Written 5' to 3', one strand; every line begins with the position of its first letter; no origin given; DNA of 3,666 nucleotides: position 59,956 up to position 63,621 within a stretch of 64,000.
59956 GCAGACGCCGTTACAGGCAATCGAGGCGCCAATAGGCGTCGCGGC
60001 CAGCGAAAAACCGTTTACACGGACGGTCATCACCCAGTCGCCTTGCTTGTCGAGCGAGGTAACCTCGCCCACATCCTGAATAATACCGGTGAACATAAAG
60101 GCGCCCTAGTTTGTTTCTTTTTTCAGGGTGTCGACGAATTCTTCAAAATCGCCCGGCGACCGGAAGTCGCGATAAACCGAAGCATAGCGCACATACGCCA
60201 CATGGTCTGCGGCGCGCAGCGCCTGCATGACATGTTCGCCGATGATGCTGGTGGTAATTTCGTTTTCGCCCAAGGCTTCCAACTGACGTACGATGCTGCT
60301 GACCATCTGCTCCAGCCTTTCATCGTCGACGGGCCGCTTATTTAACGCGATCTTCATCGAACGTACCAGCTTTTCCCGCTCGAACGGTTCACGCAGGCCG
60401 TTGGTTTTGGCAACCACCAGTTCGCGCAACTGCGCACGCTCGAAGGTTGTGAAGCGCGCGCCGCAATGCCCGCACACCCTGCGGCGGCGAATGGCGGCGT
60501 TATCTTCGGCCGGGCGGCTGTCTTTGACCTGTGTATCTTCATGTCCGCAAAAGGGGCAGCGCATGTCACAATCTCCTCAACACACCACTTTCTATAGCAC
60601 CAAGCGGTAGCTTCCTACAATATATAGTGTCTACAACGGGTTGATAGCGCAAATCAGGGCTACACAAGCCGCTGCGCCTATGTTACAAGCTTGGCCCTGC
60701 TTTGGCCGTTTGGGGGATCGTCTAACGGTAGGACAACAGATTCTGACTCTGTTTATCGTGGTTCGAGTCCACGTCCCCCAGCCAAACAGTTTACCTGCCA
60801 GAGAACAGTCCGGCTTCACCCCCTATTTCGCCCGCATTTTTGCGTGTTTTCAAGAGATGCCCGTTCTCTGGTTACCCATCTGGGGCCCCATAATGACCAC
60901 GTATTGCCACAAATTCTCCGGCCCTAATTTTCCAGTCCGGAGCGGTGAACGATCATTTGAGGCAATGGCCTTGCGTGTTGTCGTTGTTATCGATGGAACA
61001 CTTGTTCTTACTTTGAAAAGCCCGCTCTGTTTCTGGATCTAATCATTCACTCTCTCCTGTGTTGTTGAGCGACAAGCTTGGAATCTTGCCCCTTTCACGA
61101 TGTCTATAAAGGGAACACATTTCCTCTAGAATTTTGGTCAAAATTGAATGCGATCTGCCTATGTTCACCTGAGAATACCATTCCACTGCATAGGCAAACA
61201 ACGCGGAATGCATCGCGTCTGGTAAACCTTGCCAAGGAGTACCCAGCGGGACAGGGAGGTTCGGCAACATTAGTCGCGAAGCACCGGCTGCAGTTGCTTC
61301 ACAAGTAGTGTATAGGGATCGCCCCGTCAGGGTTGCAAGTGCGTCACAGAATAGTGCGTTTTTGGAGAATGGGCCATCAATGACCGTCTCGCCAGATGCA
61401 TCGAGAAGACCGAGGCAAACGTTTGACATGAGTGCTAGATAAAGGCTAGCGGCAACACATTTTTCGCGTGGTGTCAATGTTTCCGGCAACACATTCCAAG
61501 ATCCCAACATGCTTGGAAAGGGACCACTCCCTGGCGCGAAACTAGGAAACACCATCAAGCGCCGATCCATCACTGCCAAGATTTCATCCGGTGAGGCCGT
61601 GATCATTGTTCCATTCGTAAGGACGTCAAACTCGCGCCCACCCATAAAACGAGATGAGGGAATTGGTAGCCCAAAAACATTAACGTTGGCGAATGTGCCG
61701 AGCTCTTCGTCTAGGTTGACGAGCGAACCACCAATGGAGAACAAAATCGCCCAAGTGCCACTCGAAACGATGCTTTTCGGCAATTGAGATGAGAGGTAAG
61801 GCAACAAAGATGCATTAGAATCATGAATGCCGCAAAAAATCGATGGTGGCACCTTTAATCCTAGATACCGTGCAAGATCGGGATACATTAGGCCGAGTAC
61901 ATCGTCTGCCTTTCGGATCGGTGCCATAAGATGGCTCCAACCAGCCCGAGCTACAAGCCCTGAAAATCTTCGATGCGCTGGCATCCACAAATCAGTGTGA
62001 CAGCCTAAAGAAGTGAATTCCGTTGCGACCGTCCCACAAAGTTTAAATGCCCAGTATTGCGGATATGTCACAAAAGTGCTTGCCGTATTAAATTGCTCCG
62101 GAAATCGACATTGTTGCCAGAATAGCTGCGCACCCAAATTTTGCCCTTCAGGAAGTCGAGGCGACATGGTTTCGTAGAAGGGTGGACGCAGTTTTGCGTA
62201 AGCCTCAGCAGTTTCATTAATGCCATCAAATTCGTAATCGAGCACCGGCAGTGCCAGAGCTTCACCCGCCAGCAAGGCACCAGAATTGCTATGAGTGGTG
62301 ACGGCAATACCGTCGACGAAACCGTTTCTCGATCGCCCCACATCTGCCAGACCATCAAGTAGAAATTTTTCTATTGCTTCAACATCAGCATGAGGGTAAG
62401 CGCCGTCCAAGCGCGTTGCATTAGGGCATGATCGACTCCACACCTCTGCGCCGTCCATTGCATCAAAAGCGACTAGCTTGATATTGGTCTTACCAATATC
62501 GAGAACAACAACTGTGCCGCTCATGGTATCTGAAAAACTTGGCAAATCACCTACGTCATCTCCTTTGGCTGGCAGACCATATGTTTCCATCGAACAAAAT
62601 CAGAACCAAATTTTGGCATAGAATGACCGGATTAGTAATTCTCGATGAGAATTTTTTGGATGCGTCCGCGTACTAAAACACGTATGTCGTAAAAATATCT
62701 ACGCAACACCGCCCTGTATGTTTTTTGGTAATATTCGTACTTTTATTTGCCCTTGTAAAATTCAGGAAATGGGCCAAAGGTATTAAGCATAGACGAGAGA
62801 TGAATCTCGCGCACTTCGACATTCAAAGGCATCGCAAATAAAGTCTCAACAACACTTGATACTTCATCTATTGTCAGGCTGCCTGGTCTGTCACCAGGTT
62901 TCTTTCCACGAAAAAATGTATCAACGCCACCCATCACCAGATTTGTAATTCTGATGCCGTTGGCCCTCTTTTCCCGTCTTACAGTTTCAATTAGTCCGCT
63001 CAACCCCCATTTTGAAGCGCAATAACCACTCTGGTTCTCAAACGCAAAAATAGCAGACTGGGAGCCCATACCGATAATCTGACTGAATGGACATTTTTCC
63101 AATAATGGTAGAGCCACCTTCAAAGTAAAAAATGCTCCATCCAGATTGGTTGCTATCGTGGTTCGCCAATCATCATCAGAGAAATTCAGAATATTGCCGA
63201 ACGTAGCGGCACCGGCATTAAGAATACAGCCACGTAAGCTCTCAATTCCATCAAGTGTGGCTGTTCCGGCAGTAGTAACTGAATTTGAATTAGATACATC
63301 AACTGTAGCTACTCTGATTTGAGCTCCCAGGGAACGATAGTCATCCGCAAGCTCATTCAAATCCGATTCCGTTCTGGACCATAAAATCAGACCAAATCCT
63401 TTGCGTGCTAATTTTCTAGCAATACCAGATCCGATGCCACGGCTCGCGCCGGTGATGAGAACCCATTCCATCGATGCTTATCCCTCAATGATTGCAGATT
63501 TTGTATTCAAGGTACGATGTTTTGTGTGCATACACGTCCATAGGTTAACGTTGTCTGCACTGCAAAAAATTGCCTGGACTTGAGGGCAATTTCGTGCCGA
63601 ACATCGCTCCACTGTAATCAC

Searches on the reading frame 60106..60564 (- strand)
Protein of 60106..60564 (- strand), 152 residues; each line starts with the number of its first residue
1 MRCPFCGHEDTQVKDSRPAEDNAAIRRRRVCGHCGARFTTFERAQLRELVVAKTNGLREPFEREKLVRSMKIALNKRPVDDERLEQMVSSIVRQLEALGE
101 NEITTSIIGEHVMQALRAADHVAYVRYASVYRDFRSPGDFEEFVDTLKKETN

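Call 62: find_homologous_proteins(query=window:60106-60564:-, max_evalue=1e-20)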
Query window:60106-60564:- (152 aa): 7999 proteins with E <= 1e-20 among 8000 candidates; the best 120 are listed.
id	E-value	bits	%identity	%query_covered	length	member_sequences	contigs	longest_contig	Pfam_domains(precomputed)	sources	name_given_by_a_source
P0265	4.3e-95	333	100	100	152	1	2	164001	PF22811.3,PF03477.22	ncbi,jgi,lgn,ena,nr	ncbi:MAG: transcriptional repressor NrdR [Alphaproteobacteria bacterium]|nr:transcriptional represso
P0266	2.2e-89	315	93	100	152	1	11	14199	PF22811.3,PF03477.22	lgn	-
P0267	7.5e-80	284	83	99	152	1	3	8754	PF22811.3,PF03477.22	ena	-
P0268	8.0e-78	277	82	99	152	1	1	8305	PF22811.3,PF03477.22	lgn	-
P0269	9.5e-78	277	81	100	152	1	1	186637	PF22811.3,PF03477.22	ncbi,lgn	-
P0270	1.1e-77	277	82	99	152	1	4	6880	PF22811.3,PF03477.22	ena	-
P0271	2.4e-77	276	80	99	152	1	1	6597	PF22811.3,PF03477.22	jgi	jgi:transcriptional repressor NrdR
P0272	2.4e-77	276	82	99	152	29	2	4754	PF22811.3,PF03477.22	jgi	jgi:transcriptional repressor NrdR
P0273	2.9e-77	276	81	99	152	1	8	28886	PF22811.3,PF03477.22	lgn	-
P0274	3.0e-77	276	81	99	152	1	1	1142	PF22811.3,PF03477.22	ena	-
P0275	4.4e-77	275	81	99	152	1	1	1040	PF22811.3,PF03477.22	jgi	jgi:transcriptional repressor NrdR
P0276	5.2e-77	275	83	99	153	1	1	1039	PF22811.3,PF03477.22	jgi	-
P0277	6.2e-77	275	81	100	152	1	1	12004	PF22811.3,PF03477.22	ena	-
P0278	1.0e-76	274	82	100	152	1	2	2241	PF22811.3,PF03477.22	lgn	-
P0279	1.4e-76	273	80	99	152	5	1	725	PF22811.3,PF03477.22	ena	-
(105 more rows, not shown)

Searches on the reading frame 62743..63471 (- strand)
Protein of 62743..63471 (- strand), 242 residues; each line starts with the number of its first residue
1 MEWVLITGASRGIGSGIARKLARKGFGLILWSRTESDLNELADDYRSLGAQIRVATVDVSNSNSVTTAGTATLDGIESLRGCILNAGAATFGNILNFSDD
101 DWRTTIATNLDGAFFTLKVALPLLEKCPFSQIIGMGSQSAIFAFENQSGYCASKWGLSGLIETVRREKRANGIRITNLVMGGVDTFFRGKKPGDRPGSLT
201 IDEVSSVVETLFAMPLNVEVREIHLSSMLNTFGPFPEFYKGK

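Call 70: find_encoding_contigs(protein=window:62743-63471:-, flank=10000, max_places=2)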
Protein window:62743-63471:- (242 aa): 5 contigs read that carry it; 2 places shown.
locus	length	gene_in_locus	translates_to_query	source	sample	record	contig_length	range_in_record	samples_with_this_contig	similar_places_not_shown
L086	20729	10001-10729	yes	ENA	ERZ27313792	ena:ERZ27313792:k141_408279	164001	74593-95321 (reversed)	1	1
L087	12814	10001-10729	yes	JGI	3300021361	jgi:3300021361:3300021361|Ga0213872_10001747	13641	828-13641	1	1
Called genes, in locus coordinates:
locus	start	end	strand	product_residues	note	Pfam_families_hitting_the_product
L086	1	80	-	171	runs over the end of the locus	PF00583:Acetyltransf_1 (weak), PF13673:Acetyltransf_10 (weak), PF13508:Acetyltransf_7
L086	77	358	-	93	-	PF08681:TacA1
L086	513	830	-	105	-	-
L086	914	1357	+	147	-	PF00239:Resolvase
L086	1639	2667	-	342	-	-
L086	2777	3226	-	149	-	PF02502:LacAB_rpiB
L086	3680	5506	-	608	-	PF02543:Carbam_trans_N, PF16861:Carbam_trans_C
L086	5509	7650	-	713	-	PF14518:Haem_oxygenas_2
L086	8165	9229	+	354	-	PF01658:Inos-1-P_synth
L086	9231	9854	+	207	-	PF01965:DJ-1_PfpI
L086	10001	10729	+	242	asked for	PF00106:adh_short, PF08659:KR, PF13561:adh_short_C2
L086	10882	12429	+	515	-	PF00370:FGGY_N (weak), PF21546:FGGY_C_2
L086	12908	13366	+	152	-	PF22811:Zn_ribbon_NrdR, PF03477:ATP-cone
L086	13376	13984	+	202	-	PF00677:Lum_binding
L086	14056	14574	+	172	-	PF00885:DMRL_synthase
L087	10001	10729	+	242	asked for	PF00106:adh_short, PF08659:KR, PF13561:adh_short_C2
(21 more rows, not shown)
